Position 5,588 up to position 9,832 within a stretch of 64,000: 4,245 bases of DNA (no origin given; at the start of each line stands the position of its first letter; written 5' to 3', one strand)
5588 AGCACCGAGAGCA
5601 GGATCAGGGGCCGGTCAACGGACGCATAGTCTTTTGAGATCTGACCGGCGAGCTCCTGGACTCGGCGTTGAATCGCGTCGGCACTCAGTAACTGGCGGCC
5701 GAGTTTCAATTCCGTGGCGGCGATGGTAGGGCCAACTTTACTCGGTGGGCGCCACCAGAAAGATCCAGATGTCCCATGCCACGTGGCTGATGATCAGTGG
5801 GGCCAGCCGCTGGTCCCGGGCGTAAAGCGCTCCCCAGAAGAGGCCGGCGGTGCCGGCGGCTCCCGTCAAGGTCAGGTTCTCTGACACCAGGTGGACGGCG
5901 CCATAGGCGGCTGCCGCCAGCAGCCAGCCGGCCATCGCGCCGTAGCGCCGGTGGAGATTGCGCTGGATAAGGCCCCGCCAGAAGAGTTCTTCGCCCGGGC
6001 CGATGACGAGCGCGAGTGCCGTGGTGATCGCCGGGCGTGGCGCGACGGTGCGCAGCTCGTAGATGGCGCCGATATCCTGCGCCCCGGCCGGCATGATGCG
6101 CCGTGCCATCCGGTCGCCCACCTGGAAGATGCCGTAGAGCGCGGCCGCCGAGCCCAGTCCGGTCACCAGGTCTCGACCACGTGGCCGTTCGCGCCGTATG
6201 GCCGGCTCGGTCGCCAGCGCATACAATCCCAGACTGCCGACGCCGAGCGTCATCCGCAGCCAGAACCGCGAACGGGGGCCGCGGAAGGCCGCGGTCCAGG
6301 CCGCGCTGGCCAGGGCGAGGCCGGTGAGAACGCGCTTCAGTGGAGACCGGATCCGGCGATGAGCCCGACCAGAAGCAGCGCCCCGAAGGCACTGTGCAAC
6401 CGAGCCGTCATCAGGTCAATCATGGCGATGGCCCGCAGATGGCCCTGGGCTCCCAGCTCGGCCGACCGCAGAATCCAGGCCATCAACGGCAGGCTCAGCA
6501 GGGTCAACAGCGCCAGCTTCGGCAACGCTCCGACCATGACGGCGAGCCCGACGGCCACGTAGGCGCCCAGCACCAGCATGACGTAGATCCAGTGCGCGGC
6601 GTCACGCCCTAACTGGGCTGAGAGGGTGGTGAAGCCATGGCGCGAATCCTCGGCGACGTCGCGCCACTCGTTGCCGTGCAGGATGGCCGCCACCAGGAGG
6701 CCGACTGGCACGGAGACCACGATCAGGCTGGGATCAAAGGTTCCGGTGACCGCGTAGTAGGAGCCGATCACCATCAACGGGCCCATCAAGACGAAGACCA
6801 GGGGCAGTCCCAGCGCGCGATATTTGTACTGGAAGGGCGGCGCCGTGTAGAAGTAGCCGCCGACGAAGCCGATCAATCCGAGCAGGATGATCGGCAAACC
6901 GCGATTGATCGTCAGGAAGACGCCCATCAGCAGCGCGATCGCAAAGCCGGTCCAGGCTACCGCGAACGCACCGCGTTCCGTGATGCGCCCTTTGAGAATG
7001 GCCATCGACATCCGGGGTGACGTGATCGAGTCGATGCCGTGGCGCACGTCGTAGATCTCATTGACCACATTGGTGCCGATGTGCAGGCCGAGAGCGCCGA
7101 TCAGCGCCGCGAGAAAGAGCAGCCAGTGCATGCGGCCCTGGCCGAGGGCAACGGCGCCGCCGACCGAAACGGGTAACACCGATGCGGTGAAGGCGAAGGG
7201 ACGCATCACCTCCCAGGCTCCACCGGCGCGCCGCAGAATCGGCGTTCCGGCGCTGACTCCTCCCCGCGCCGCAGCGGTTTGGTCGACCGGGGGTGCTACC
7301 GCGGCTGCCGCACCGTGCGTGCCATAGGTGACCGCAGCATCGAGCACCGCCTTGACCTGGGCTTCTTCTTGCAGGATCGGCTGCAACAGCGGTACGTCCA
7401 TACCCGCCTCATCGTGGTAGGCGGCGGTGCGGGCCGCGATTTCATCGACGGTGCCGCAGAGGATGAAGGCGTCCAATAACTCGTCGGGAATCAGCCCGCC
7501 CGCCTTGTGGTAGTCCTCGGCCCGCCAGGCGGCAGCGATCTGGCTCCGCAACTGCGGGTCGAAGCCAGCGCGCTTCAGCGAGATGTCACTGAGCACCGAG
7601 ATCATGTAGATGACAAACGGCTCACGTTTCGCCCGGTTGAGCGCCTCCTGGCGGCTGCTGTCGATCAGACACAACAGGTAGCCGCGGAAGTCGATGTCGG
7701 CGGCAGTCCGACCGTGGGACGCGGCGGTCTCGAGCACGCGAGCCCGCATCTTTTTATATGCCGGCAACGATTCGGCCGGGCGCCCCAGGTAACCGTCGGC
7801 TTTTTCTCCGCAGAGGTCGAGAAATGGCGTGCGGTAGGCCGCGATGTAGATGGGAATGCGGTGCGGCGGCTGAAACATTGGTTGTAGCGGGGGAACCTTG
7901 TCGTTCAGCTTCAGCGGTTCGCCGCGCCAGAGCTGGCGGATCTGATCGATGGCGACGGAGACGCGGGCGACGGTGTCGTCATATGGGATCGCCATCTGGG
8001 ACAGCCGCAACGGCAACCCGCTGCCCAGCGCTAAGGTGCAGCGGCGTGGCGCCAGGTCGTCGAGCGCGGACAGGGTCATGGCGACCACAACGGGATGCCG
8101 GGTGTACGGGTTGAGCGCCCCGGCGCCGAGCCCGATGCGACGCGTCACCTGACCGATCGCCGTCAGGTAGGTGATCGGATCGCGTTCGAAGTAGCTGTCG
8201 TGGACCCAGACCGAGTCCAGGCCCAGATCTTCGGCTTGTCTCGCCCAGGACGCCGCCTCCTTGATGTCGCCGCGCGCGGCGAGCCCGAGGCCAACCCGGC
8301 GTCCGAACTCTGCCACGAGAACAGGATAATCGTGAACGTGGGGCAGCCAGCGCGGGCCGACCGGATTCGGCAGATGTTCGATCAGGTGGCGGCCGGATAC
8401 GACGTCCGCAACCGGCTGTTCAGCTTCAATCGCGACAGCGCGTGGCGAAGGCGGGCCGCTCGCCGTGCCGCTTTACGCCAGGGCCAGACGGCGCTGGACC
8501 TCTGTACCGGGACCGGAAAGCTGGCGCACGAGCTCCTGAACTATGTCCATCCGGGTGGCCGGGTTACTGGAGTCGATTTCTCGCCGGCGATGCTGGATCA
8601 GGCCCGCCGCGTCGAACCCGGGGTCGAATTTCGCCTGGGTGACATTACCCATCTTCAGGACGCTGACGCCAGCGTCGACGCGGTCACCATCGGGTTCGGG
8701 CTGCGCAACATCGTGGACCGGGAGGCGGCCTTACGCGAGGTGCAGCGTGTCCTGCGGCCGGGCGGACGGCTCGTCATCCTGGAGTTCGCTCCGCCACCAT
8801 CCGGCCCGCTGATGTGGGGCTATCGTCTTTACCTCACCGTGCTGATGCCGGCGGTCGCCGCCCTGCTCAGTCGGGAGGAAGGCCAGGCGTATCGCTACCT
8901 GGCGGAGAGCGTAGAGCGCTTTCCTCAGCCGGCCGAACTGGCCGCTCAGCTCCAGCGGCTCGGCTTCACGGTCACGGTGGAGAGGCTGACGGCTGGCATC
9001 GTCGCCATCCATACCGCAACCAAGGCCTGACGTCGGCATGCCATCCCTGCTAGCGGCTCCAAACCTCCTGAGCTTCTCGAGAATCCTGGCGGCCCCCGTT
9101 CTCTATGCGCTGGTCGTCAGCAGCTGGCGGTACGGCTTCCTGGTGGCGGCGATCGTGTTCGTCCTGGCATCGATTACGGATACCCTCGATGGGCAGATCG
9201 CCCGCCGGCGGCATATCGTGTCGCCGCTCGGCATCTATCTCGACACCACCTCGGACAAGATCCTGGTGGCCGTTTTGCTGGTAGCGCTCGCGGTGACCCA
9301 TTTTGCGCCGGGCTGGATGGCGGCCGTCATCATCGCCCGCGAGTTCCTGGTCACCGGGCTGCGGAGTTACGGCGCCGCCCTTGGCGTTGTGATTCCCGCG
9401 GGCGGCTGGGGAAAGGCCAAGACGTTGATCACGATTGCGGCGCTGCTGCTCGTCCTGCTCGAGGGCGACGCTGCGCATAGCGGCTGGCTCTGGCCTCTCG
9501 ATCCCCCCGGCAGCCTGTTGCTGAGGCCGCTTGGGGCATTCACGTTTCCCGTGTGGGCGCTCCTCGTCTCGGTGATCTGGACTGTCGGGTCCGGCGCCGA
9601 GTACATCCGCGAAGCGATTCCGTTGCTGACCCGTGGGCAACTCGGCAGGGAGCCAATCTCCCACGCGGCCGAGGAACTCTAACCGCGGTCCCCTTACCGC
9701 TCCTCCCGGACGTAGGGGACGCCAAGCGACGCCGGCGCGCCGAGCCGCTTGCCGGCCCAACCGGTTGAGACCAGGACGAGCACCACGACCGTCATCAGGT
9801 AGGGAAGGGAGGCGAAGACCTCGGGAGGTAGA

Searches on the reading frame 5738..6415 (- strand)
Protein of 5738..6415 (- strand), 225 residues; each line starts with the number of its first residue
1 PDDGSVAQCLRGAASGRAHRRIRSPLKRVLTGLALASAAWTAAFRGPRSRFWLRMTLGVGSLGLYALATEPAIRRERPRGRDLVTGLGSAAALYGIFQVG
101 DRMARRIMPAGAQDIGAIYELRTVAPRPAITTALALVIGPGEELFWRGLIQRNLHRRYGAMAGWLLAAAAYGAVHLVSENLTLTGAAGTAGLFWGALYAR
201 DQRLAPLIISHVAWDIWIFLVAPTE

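Call 15: search_protein_families(library=pfam, max_evalue=0.00001, proteins=[window:5738-6415:-])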
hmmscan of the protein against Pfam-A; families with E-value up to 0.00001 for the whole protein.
window:5738-6415:- (225 aa): 1 family
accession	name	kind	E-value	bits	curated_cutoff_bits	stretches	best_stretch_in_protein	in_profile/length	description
PF02517.21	Rce1-like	-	9e-17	61.6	22.4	1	131-216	8-92/93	Type II CAAX prenyl endopeptidase Rce1-like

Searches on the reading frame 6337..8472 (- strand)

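Call 15: search_protein_families(library=pfam, max_evalue=0.00001, proteins=[window:6337-8472:-])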
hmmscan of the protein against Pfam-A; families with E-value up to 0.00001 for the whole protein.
window:6337-8472:- (711 aa): 2 families
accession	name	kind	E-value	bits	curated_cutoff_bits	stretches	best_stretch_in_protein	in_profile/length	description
PF00296.26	Bac_luciferase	-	5.4e-56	190.7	27.9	1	64-354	15-309/314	Luciferase-like monooxygenase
PF01040.23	UbiA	-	3.1e-31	109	34.2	1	432-667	2-227/250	UbiA prenyltransferase family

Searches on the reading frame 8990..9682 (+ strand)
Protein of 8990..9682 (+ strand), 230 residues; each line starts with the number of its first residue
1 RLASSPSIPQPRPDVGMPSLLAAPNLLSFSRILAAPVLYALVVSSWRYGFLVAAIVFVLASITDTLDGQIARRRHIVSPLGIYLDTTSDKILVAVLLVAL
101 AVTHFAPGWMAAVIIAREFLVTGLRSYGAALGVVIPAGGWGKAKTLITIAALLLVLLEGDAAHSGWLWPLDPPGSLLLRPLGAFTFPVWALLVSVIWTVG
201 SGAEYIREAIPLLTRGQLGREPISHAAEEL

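Call 15: search_protein_families(library=pfam, max_evalue=0.00001, proteins=[window:8990-9682:+])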
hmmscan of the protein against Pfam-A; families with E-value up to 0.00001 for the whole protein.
window:8990-9682:+ (230 aa): 1 family
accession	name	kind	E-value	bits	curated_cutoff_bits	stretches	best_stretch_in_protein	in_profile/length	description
PF01066.26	CDP-OH_P_transf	-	2.7e-32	112.7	22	1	23-163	3-138/152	CDP-alcohol phosphatidyltransferase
